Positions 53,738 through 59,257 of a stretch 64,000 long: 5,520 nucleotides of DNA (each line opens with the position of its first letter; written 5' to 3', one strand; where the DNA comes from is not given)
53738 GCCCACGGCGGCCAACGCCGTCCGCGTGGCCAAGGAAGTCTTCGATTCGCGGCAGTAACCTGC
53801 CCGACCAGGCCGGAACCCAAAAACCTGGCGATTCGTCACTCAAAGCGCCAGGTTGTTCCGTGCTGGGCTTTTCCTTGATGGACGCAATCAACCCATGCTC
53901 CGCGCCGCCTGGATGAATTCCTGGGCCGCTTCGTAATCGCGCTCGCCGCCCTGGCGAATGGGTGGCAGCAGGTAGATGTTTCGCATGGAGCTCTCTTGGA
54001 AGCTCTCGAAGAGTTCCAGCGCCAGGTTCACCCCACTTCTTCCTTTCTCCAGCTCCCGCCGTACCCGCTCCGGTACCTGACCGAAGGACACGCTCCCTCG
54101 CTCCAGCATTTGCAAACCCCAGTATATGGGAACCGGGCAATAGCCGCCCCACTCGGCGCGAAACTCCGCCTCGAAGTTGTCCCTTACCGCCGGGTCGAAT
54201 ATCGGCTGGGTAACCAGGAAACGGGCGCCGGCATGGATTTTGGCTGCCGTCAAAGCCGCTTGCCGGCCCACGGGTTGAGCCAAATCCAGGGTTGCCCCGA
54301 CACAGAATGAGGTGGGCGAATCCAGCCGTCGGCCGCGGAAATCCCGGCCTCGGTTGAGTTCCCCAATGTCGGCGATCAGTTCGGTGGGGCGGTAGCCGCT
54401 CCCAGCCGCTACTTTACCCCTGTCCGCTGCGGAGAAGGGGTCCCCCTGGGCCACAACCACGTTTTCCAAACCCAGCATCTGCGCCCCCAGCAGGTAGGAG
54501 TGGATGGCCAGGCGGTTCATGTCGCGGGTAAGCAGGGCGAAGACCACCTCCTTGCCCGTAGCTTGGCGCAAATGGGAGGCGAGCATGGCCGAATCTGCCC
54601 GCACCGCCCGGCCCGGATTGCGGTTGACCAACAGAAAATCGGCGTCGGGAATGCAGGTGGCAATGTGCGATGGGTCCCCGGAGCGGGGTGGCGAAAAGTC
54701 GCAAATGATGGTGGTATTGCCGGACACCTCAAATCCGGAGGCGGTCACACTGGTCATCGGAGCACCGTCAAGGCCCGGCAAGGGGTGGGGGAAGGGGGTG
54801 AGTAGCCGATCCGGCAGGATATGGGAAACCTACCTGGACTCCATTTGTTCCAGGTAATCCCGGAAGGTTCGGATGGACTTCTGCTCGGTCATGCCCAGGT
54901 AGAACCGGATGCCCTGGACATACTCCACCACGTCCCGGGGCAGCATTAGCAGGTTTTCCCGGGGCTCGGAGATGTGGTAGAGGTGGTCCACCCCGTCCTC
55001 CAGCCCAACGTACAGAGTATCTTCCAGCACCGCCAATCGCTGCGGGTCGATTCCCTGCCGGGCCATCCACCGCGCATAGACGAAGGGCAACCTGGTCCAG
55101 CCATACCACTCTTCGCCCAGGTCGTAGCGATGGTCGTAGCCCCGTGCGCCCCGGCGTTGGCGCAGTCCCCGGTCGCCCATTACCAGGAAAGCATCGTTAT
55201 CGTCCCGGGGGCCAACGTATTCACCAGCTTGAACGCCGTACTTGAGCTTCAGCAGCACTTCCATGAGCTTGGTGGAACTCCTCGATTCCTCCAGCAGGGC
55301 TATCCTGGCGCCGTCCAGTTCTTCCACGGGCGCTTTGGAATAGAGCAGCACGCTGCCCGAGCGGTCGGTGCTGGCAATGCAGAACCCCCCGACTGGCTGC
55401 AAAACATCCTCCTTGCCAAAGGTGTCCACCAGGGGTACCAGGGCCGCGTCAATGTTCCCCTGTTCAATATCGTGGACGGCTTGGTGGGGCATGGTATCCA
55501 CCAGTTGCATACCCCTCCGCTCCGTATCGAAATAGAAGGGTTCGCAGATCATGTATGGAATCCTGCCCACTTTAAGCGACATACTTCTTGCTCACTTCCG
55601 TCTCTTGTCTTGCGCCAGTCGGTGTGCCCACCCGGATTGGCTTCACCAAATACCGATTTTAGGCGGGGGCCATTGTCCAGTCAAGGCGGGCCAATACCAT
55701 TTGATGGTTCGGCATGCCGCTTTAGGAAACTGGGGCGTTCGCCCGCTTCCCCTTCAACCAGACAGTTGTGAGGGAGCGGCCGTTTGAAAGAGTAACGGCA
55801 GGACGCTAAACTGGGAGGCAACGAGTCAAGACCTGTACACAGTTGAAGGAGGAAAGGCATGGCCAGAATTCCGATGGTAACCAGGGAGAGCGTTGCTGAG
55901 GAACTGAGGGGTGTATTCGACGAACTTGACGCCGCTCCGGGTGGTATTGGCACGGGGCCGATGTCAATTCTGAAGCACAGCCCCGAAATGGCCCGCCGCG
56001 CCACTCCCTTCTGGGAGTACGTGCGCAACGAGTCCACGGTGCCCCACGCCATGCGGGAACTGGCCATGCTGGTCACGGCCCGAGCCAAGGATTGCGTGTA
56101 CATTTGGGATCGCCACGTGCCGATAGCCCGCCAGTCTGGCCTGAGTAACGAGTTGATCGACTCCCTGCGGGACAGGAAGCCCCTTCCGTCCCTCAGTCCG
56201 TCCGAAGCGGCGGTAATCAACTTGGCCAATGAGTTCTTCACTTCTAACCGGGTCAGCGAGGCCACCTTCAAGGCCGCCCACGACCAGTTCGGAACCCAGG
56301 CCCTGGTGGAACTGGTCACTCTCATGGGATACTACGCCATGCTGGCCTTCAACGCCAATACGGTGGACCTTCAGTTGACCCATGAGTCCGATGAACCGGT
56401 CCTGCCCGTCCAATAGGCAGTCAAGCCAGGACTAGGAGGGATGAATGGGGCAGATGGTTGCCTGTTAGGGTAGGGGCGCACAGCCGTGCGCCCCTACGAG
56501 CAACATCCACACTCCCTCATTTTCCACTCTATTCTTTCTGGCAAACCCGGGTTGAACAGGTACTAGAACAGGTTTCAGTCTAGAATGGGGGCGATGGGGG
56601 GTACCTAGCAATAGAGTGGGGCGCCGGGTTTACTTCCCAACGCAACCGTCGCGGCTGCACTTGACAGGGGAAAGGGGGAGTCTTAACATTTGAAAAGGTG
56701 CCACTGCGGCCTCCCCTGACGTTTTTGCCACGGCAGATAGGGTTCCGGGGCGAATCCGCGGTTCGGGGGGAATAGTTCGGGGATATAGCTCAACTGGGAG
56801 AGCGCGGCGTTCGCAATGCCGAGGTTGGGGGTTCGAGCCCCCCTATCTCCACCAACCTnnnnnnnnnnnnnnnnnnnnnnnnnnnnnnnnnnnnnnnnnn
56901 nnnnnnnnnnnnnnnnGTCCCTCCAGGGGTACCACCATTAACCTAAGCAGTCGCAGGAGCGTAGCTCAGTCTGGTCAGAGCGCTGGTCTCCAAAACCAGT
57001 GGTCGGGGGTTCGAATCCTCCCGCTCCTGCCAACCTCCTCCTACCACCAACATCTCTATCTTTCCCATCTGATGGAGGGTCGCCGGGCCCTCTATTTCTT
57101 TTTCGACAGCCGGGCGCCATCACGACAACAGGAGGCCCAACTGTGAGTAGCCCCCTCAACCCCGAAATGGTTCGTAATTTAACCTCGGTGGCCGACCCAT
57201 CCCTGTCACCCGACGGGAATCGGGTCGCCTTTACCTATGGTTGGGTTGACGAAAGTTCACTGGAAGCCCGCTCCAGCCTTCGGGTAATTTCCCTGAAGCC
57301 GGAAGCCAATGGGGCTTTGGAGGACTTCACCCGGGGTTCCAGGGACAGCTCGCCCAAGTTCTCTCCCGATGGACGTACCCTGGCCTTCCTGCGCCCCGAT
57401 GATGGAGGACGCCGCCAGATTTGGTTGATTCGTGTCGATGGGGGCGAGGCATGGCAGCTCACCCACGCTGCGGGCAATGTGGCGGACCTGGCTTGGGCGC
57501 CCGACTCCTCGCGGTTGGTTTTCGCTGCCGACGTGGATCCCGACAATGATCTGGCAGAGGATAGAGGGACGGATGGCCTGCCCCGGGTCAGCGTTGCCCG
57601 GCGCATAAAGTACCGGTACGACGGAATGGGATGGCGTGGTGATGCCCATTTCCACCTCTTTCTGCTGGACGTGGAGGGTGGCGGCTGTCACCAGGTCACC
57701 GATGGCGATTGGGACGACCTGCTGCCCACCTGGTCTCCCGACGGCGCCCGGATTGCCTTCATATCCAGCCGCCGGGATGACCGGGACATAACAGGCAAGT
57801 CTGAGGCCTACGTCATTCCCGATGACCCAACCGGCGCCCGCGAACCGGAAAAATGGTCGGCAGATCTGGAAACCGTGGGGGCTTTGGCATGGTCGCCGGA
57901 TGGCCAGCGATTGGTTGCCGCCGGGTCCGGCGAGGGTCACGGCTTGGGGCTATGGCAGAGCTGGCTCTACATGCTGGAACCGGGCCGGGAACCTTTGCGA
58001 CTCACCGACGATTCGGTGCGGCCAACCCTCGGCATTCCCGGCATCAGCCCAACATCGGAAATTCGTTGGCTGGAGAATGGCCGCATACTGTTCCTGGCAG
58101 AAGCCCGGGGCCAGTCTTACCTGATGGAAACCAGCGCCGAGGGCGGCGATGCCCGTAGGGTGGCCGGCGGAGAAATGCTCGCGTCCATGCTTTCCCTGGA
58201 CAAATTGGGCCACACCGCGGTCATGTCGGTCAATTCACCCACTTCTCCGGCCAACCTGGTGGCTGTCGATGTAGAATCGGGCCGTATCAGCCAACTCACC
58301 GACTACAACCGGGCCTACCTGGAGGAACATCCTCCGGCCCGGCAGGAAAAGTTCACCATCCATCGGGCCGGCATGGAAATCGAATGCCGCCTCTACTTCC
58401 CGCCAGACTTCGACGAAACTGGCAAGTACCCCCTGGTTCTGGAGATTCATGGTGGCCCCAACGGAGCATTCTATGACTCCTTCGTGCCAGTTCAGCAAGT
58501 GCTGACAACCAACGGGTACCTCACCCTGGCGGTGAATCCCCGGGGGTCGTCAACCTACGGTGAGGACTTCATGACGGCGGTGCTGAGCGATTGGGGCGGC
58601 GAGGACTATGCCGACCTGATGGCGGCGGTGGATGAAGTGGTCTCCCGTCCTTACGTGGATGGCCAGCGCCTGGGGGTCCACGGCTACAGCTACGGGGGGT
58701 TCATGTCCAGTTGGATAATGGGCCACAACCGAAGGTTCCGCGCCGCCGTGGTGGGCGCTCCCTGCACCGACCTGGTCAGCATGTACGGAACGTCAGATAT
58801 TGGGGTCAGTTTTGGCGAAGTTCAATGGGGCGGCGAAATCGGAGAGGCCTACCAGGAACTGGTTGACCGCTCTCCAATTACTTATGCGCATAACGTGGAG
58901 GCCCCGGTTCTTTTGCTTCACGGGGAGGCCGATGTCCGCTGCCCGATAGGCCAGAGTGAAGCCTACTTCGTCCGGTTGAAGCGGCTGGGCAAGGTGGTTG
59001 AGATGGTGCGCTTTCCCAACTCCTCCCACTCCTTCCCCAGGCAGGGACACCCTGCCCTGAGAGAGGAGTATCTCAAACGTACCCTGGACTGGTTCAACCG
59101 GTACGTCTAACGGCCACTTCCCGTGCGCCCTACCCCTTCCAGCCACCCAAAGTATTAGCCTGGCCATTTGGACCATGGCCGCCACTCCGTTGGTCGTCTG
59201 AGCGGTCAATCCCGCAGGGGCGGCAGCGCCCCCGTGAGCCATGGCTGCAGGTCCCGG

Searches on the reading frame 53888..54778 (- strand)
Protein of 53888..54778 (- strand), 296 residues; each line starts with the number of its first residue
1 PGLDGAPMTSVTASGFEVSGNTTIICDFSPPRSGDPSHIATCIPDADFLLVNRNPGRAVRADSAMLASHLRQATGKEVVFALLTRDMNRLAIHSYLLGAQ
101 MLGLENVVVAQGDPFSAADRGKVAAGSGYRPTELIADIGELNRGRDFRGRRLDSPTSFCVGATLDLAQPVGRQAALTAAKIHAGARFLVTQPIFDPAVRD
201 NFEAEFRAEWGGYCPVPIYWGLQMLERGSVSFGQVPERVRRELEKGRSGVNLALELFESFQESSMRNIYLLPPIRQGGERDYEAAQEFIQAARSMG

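Call 74: search_protein_families(library=pfam, proteins=[window:53888-54778:-], max_evalue=0.00001)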
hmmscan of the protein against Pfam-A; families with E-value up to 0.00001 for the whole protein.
window:53888-54778:- (296 aa): 1 family
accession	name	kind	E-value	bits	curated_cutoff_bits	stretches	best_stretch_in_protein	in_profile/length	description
PF02219.23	MTHFR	-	3e-10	40.4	24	1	22-209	11-197/287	Methylenetetrahydrofolate reductase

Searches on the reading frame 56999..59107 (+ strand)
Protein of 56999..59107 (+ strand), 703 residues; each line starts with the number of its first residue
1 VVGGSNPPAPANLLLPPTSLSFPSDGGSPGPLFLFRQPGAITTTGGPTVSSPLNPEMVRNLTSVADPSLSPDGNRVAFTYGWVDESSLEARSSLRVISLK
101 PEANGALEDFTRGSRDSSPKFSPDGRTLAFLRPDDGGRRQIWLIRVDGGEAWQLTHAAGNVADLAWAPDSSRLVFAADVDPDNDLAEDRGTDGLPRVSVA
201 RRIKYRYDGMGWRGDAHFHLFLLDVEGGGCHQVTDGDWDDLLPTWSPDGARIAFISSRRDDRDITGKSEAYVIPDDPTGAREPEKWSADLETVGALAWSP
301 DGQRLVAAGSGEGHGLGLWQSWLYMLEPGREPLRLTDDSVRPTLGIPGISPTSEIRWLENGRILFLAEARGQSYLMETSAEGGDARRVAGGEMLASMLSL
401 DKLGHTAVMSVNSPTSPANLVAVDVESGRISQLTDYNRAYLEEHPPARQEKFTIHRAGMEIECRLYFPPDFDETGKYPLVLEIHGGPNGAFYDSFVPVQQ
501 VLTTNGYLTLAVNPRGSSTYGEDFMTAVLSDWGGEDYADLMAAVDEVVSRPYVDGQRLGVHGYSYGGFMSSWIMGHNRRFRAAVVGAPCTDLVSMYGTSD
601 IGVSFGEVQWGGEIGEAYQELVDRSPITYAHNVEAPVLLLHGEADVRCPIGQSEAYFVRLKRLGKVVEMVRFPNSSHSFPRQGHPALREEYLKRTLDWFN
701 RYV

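Call 74: search_protein_families(library=pfam, proteins=[window:56999-59107:+], max_evalue=0.00001)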
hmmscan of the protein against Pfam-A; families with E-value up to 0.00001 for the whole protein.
window:56999-59107:+ (703 aa): 6 families
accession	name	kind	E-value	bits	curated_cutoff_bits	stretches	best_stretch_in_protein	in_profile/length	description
PF00326.27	Peptidase_S9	-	1.3e-50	172.3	22.6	1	497-702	5-209/213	Prolyl oligopeptidase family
PF07676.18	PD40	-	1e-19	70.3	20.9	0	239-259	10-30/38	WD40-like Beta Propeller Repeat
PF01738.24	DLH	-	1.3e-10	41.7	21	1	537-702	78-216/217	Dienelactone hydrolase family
PF00930.27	DPPIV_N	-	4e-08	32.8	22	0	212-257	17-62/354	Dipeptidyl peptidase IV (DPP IV) N-terminal region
PF20434.5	BD-FAE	-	9e-07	29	26.8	0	474-655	10-210/215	BD-FAE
PF12894.13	ANAPC4_WD40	-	3.2e-06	27.7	22.9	0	139-177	17-57/91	Anaphase-promoting complex subunit 4 WD40 domain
